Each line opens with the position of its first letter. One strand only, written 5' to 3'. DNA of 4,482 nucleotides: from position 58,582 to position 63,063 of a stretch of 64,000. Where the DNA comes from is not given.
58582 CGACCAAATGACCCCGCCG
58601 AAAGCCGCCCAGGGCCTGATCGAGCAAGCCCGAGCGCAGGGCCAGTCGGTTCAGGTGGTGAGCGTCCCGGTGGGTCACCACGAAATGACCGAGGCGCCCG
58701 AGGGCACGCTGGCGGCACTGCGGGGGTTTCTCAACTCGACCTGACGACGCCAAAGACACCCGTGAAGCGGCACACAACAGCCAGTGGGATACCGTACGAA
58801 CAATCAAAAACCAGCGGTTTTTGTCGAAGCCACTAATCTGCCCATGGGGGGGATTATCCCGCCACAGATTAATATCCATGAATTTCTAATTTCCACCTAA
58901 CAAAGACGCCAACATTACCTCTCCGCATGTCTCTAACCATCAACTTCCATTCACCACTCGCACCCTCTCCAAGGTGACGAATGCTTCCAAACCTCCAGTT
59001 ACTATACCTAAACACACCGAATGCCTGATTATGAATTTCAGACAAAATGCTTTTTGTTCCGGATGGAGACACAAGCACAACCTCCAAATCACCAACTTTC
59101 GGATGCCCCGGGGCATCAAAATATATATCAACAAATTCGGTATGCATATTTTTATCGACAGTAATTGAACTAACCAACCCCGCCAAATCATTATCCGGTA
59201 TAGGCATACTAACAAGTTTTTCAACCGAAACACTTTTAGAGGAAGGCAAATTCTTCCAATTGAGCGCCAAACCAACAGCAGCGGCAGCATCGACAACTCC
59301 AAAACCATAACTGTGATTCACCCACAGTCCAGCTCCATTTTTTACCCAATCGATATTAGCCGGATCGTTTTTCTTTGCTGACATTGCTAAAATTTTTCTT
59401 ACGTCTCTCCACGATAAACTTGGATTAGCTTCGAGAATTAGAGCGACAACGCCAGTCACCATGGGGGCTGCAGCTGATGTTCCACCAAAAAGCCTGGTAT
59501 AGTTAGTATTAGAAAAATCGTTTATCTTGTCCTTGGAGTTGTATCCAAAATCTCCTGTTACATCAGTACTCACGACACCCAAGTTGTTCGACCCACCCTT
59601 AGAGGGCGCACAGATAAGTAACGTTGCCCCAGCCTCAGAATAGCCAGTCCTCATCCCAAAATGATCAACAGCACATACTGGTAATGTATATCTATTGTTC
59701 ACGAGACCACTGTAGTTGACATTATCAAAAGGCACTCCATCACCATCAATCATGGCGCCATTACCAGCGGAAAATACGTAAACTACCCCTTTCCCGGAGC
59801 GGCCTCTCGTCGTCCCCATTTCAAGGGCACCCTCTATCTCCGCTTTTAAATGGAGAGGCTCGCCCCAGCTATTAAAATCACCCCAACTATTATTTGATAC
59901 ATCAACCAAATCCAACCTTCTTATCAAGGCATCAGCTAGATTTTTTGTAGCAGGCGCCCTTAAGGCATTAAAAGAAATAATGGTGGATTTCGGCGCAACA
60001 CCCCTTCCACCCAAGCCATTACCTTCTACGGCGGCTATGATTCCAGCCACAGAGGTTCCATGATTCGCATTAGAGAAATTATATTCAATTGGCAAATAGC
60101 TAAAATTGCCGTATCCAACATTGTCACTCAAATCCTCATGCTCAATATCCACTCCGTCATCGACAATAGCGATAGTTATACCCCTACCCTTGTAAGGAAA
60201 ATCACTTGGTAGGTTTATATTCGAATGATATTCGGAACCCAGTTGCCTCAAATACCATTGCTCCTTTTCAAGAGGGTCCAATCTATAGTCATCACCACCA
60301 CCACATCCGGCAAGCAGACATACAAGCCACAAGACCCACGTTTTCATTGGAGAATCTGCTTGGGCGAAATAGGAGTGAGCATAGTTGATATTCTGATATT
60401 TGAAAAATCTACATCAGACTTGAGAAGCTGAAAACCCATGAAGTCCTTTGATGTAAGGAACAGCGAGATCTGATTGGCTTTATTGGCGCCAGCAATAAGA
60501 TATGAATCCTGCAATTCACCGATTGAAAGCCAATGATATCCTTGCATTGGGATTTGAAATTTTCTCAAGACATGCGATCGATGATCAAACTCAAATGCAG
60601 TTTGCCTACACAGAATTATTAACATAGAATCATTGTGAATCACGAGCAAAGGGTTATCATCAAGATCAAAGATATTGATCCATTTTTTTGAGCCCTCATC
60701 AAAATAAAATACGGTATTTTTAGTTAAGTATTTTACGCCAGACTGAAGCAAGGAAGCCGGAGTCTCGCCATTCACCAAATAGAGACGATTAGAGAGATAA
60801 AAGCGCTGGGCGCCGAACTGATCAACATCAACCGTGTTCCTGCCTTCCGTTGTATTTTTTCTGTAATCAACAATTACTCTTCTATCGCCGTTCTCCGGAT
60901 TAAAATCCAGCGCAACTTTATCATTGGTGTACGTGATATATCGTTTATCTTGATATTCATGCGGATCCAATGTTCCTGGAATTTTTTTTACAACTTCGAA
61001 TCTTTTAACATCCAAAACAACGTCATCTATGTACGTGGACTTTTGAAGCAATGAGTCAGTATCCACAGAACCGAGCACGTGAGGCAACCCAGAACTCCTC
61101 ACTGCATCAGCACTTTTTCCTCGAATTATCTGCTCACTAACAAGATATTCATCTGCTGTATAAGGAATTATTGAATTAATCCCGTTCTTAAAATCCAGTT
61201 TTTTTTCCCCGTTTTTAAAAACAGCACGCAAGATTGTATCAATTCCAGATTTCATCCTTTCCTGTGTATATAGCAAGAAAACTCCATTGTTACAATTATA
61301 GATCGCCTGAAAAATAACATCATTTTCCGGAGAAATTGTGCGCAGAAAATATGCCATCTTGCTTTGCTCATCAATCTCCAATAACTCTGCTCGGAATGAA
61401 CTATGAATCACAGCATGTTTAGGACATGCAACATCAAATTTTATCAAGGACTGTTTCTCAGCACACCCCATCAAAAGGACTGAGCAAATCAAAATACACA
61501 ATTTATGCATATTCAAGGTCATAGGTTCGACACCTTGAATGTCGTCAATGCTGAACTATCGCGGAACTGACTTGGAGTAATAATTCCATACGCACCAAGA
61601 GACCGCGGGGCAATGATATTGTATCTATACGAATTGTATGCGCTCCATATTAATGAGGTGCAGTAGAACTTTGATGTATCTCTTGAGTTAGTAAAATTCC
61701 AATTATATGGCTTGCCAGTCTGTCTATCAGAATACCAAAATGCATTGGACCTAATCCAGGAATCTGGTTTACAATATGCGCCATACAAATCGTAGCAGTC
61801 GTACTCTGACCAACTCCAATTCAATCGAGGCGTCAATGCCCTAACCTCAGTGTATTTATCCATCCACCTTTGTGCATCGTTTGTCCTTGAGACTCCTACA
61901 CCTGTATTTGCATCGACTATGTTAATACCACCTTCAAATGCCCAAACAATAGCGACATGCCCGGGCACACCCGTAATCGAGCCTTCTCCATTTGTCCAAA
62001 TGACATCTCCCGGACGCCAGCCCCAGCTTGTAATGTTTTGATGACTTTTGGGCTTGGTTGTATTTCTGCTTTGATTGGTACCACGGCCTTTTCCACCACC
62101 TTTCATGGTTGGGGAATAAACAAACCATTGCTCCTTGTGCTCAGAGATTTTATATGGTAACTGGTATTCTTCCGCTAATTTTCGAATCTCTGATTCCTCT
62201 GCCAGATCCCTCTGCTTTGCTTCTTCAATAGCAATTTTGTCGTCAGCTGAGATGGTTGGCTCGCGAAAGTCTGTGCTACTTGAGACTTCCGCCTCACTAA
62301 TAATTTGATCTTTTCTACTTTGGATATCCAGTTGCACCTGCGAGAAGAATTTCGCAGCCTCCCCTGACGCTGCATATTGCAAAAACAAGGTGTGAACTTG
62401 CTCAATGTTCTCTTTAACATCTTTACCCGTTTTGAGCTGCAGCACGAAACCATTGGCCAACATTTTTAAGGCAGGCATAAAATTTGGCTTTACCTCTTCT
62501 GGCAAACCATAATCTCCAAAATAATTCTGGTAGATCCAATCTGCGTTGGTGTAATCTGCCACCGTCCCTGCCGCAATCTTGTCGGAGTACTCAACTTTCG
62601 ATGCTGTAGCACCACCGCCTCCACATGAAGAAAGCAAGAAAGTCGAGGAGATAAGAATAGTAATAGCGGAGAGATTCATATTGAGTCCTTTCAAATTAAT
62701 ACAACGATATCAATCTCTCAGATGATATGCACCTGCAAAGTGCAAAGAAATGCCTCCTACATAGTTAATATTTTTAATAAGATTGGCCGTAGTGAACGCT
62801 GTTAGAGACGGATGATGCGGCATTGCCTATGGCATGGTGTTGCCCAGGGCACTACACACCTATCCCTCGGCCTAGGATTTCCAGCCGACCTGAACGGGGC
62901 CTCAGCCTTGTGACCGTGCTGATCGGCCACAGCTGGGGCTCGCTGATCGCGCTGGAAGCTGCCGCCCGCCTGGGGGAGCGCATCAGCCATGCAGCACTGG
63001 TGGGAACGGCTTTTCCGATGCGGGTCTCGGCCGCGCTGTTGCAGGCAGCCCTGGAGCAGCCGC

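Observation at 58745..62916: Low-GC island encoding a self-contained operon of three lipoproteins (papain-fold hydrolase, unknown protein, kexin-like protease)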

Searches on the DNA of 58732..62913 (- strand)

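Call 99: search_dna_similar(query=window:58732-62913:-, collection=plasmids, mode=distant, max_rows=10)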
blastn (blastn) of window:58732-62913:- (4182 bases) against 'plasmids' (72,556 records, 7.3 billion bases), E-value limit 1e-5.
No match.
